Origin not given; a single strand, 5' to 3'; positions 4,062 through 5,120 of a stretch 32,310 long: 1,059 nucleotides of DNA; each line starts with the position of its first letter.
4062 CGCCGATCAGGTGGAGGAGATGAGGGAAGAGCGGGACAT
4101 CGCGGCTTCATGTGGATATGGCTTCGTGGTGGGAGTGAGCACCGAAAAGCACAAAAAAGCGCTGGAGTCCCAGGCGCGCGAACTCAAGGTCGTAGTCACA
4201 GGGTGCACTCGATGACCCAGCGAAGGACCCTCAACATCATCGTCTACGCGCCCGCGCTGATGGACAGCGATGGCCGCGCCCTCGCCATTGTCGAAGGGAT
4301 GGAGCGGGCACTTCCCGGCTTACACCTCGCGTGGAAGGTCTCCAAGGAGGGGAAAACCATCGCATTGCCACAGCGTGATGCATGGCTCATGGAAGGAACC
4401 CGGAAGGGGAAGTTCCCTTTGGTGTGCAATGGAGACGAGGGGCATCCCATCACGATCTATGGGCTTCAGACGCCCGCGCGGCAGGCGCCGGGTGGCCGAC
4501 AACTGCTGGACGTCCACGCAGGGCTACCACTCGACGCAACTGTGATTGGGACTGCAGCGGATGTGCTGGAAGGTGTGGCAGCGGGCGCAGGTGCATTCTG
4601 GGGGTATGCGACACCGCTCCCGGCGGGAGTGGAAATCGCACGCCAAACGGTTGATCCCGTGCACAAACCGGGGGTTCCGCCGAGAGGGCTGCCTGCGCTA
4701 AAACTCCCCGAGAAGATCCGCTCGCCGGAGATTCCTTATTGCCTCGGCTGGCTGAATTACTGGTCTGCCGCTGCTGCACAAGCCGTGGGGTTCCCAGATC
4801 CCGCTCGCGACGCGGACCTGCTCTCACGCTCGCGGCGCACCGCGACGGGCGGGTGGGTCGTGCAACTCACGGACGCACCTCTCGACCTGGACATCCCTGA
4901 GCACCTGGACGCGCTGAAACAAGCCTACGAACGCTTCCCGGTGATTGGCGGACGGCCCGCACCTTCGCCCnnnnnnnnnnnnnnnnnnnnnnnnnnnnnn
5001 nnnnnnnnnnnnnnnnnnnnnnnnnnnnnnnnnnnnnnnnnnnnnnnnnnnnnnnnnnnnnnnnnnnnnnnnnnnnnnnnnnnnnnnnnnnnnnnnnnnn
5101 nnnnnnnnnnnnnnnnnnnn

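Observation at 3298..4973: Candidate polymorphic toxin (lipoprotein with PD-(D/E)xK nuclease-like C-terminus) and overlapping immunity gene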

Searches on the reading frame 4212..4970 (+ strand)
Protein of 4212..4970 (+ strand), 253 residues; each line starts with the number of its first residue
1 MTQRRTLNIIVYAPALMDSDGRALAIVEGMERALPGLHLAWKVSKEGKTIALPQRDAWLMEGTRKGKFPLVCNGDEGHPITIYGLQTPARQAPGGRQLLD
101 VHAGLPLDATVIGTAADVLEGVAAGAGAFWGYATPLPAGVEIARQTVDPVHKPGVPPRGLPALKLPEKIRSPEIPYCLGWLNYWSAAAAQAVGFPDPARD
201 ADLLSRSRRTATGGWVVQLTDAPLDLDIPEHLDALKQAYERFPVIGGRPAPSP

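Call 3: search_protein_families(library=pfam, proteins=[window:4212-4970:+], max_evalue=1)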
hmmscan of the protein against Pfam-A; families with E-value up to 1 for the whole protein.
window:4212-4970:+ (253 aa): 1 family
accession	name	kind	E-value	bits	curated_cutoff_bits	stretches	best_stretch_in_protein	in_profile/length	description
PF19378.4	DUF5953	-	3.1e-118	394.1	25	1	19-249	2-232/233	Family of unknown function (DUF5953)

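Call 4: search_protein_families(library=ncbifam, proteins=[window:4212-4970:+], max_evalue=1)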
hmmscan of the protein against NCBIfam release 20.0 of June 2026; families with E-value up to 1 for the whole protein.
window:4212-4970:+ (253 aa): 0 families

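Call 6: search_protein_families(library=padloc, proteins=[window:4212-4970:+], max_evalue=1)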
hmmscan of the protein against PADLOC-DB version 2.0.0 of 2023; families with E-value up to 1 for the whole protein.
window:4212-4970:+ (253 aa): 0 families

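Call 8: search_solved_structures(query=window:4212-4970:+, max_evalue=10)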
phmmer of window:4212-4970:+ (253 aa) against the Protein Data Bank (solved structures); distinct sequences matched with E-value up to 10: 2.
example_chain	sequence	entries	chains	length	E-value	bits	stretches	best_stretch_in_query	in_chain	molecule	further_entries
9jyw_A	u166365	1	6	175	0.14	14.5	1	95-147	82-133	Gamma carbonic anhydrase family protein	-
4rho_A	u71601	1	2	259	0.75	12.1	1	178-233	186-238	Uncharacterized protein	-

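Call 12: find_homologous_proteins(query=window:4212-4970:+)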
Query window:4212-4970:+ (253 aa): 1599 proteins with E <= 0.001 among 7156 candidates; the best 120 are listed.
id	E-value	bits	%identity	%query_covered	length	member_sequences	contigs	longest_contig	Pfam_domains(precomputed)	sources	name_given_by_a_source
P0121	6.9e-167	571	100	100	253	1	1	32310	PF19378.5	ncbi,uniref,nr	ncbi:DUF5953 family protein [Corallococcus aberystwythensis]|uniref:Uncharacterized protein n=1 Tax=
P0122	2.2e-143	494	87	100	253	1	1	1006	PF19378.5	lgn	-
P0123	5.1e-133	460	82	98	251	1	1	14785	PF19378.5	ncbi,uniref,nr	ncbi:hypothetical protein D7V97_27065 [Corallococcus sp. CA053C]|uniref:DUF5953 family protein n=1 T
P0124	2.5e-128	445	80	99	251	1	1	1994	PF19378.5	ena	-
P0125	4.1e-128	444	78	100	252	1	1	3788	PF19378.5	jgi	jgi:hypothetical protein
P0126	6.5e-126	437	77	99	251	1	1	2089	PF19378.5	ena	-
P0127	3.8e-125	434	77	99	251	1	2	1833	PF19378.5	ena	-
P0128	7.9e-125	433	77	99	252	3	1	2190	PF19378.5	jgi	jgi:hypothetical protein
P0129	1.8e-124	432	78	99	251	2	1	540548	PF19378.5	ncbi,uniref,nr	ncbi:DUF5953 family protein [Corallococcus sp. BB11-1]|uniref:DUF5953 family protein n=1 Tax=Corallo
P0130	3.5e-124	431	78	99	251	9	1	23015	PF19378.5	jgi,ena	-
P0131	5.4e-124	431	77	98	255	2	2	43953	PF19378.5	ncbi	-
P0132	6.0e-124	430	76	99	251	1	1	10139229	PF19378.5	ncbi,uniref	ncbi:DUF5953 family protein [Corallococcus exercitus]|uniref:DUF5953 family protein n=1 Tax=Coralloc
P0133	8.4e-124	430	77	99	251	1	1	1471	PF19378.5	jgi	jgi:hypothetical protein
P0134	4.0e-123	428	77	99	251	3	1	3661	PF19378.5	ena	-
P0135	4.4e-123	428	76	99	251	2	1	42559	PF19378.5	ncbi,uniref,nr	ncbi:DUF5953 family protein [Corallococcus exiguus]|uniref:DUF5953 family protein n=1 Tax=Corallococ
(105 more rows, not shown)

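Call 42: search_protein_families(library=pfam, alignment_id=A2, max_evalue=10)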
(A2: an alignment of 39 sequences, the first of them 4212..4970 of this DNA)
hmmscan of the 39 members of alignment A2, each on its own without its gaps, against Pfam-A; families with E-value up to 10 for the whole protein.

A. member 1, window:4212-4970:+ (253 aa): 1 family
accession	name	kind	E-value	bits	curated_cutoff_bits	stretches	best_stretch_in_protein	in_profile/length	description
PF19378.4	DUF5953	-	3.1e-118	394.1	25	1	19-249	2-232/233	Family of unknown function (DUF5953)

B. families by the number of members that match (of 39 scanned): 2 families
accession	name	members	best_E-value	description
PF19378.4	DUF5953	39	1.4e-126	Family of unknown function (DUF5953)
PF12584.13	TRAPPC10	2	0.13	Trafficking protein particle complex subunit 10, TRAPPC10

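Call 44: find_encoding_contigs(protein=P0121, flank=10000, max_places=3)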
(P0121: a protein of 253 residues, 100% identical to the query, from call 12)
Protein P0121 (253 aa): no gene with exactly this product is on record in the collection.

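Call 50: predict_structure(alignment_id=A2)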
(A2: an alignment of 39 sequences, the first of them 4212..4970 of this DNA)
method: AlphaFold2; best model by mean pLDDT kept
length: 253 residues; sequences in the alignment: 39
mean_pLDDT: 82.0   pTM: 0.85
mean pLDDT of the five models: 82.0, 78.3, 72.4, 69.2, 68.6
residues with pLDDT >= 90: 106; 70-90: 101; 50-70: 26; < 50: 20
segments of 3 or more residues with pLDDT < 50: 1-3, 165-170, 243-253
pLDDT, mean of each block of 10 residues (from residue 1): 74 85 94 93 88 89 83 86 87 78 94 97 94 90 67 66 51 71 91 86 92 93 89 81 44 36
secondary structure, 60 per line:
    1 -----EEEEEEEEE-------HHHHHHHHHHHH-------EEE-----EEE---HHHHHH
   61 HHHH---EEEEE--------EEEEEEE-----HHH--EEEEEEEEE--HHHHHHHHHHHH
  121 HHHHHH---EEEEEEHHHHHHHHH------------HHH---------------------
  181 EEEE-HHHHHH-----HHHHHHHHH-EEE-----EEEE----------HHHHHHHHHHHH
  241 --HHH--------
elements in order: E6-14 H22-33 E41-43 E49-51 H55-64 E68-72 E81-87 E98-106 H109-126 E130-135 H136-144 E181-184 H186-191 H197-205 E207-209 E215-218 H229-240

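Call 81: search_solved_structures(query=A2, max_evalue=10, show_alignments=3)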
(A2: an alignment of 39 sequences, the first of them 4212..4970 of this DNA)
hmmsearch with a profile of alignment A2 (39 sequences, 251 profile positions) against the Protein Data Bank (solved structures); distinct sequences matched with E-value up to 10: 4.
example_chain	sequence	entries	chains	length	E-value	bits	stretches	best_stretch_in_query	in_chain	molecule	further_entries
7pij_N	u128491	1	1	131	0.032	16.9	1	63-139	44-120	DMTNb16_4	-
7phq_N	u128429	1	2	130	0.032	16.9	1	63-139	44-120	DMT-Nb16_4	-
4rho_A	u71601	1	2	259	0.16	14.6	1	206-237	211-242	Uncharacterized protein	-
9t3r_H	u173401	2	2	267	1.4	11.5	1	73-138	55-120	EPS232 Fab HC | EPS226 Fab HC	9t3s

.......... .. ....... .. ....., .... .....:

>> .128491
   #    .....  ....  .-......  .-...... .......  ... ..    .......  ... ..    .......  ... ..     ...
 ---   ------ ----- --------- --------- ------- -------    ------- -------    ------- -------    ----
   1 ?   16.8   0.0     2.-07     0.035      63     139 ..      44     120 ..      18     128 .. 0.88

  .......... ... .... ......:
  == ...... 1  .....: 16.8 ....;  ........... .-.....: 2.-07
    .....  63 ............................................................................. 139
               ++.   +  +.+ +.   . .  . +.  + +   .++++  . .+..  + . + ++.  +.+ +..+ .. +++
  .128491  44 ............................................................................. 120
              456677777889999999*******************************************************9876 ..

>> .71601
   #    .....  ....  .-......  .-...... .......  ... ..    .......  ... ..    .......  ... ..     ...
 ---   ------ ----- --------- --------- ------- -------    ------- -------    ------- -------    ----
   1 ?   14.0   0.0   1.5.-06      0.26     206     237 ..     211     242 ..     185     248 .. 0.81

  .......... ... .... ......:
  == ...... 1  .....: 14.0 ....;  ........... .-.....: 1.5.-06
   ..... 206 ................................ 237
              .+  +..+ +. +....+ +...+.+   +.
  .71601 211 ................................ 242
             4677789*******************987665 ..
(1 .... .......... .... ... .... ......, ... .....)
